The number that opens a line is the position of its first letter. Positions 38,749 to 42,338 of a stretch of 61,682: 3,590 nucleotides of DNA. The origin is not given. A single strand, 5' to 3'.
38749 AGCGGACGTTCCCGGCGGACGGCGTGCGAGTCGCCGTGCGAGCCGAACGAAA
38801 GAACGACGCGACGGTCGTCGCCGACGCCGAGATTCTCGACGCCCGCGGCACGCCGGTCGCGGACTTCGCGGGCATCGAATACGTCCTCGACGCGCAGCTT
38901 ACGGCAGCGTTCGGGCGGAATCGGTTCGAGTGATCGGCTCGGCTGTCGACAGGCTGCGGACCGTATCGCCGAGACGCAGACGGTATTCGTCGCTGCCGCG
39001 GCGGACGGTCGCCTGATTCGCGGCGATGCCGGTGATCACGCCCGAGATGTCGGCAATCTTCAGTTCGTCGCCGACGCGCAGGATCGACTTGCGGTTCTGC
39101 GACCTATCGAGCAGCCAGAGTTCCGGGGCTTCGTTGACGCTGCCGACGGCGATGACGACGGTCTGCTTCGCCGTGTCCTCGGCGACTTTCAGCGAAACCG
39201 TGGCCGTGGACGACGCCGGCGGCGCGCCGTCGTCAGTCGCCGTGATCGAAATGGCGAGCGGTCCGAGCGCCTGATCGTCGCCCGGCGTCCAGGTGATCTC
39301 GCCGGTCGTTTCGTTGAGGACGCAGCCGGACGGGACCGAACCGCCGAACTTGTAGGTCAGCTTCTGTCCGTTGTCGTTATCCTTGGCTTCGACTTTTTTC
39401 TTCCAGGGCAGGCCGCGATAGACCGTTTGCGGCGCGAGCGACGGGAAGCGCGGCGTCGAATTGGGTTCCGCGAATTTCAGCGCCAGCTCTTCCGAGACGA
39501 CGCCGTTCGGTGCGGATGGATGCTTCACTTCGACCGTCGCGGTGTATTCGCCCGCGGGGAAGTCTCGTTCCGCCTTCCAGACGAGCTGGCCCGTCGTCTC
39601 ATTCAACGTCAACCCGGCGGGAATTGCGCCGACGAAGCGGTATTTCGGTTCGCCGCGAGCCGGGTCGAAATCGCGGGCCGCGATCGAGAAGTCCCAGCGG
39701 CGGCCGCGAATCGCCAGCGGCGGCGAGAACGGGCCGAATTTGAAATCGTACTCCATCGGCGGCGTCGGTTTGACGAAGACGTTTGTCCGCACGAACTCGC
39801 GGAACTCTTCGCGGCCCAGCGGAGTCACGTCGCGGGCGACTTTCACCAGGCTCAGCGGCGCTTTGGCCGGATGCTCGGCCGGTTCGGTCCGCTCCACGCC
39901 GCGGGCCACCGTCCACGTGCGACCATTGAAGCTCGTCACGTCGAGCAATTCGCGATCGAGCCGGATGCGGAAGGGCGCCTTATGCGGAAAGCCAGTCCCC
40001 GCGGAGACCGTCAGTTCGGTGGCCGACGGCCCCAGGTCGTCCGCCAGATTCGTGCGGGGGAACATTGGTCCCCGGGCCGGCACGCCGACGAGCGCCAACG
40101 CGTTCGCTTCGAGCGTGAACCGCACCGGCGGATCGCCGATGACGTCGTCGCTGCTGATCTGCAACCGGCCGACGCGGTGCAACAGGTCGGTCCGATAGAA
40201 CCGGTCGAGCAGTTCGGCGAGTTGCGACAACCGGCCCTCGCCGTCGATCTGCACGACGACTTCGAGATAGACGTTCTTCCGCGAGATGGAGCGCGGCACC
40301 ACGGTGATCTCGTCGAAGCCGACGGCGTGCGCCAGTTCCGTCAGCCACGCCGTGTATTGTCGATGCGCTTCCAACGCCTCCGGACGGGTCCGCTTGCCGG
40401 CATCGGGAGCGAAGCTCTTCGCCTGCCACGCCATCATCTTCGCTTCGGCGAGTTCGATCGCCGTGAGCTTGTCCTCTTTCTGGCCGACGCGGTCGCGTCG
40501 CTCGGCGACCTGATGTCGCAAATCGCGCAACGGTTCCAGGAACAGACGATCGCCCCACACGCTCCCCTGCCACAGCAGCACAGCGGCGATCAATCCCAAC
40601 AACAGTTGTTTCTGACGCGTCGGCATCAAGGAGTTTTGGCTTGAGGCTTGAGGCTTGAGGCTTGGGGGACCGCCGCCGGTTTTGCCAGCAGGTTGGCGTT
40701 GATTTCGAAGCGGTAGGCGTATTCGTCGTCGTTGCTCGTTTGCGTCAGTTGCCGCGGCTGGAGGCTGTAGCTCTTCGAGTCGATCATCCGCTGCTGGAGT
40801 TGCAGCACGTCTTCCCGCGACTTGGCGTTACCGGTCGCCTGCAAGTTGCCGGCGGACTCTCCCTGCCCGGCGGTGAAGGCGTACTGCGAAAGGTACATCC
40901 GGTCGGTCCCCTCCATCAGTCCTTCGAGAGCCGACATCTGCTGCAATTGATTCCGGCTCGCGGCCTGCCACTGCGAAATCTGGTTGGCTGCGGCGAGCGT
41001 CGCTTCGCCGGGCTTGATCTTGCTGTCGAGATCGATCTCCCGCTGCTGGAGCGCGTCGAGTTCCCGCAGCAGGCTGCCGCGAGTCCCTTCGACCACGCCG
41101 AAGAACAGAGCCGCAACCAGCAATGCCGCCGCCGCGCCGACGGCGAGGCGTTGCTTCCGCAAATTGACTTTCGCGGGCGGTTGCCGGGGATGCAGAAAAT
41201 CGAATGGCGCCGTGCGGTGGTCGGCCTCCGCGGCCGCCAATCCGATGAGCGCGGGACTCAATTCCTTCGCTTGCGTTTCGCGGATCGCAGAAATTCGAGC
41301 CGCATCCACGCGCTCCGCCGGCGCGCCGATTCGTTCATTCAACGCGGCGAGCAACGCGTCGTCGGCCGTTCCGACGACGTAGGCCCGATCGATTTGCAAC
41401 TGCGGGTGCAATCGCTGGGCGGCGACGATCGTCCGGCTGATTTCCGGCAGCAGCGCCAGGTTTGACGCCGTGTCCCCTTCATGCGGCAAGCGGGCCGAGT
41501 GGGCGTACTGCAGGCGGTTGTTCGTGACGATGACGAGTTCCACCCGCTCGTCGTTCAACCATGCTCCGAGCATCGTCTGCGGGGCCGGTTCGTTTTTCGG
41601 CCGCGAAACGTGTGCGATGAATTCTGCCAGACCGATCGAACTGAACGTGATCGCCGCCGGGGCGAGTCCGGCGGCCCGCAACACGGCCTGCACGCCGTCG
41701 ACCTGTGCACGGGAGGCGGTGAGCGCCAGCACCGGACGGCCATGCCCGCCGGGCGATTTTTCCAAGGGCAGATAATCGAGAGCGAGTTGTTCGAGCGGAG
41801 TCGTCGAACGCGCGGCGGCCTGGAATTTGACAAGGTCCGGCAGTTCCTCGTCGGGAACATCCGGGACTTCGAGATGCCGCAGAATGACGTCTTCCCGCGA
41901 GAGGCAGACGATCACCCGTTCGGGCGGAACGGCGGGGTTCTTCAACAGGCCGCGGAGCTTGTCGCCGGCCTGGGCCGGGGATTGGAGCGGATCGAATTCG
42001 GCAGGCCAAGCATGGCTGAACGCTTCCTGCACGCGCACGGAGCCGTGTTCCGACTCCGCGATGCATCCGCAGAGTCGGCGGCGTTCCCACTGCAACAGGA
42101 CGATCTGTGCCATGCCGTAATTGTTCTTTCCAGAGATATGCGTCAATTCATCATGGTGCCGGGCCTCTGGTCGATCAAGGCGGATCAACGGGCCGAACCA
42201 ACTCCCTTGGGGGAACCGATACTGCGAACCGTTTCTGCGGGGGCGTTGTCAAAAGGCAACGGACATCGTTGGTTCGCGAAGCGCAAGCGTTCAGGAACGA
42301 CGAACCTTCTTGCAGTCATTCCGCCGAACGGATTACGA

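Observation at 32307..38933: Solitary PfaA-like synthase with non-canonical domain order KS-AT-ACP-KR-ACP-ACP-DH and no partner genes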

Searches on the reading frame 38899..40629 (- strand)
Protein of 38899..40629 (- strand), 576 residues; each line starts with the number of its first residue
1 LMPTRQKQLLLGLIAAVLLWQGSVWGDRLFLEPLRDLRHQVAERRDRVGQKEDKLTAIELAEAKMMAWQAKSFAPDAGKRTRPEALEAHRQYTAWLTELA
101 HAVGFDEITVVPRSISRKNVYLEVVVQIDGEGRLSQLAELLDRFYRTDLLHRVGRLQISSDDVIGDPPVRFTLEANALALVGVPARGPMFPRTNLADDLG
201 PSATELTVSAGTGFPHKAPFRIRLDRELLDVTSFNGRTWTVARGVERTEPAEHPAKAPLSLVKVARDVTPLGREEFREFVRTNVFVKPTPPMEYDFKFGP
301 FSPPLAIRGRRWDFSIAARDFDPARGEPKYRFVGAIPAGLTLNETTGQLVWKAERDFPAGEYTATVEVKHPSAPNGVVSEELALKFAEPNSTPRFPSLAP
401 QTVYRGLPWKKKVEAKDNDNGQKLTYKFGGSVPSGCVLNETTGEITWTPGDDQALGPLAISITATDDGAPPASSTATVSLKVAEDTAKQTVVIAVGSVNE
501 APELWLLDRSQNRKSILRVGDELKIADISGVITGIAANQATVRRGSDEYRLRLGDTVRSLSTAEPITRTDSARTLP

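Call 30: search_protein_families(library=pfam, proteins=[window:38899-40629:-], max_evalue=0.0001)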
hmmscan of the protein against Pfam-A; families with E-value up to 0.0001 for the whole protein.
window:38899-40629:- (576 aa): 2 families
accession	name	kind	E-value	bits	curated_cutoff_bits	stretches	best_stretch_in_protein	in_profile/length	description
PF05345.18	He_PIG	-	5.5e-17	62.4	24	2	398-482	8-95/96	Putative Ig domain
PF18957.6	RibLong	-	1.9e-07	32.2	27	0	399-465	9-77/93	Long Rib domain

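Call 54: search_protein_families(library=ncbifam, proteins=[window:38899-40629:-], max_evalue=0.00001)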
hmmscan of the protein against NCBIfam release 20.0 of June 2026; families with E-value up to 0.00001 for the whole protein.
window:38899-40629:- (576 aa): 0 families

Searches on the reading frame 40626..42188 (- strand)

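Call 7: search_protein_families(library=pfam, proteins=[window:40626-42188:-], max_evalue=0.001)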
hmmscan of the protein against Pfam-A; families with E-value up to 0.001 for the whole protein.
window:40626-42188:- (520 aa): 1 family
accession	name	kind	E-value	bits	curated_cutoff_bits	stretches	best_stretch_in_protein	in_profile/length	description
PF11104.14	PilM_2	-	0.00039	19.9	27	1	68-183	41-158/340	Type IV pilus assembly protein PilM;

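Call 54: search_protein_families(library=ncbifam, proteins=[window:40626-42188:-], max_evalue=0.00001)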
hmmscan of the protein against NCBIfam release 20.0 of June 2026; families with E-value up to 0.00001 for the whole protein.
window:40626-42188:- (520 aa): 1 family
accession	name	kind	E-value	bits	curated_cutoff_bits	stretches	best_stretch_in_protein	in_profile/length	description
TIGR01175.1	pilM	subfamily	1.5e-08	34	133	1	73-192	52-174/348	type IV pilus assembly protein PilM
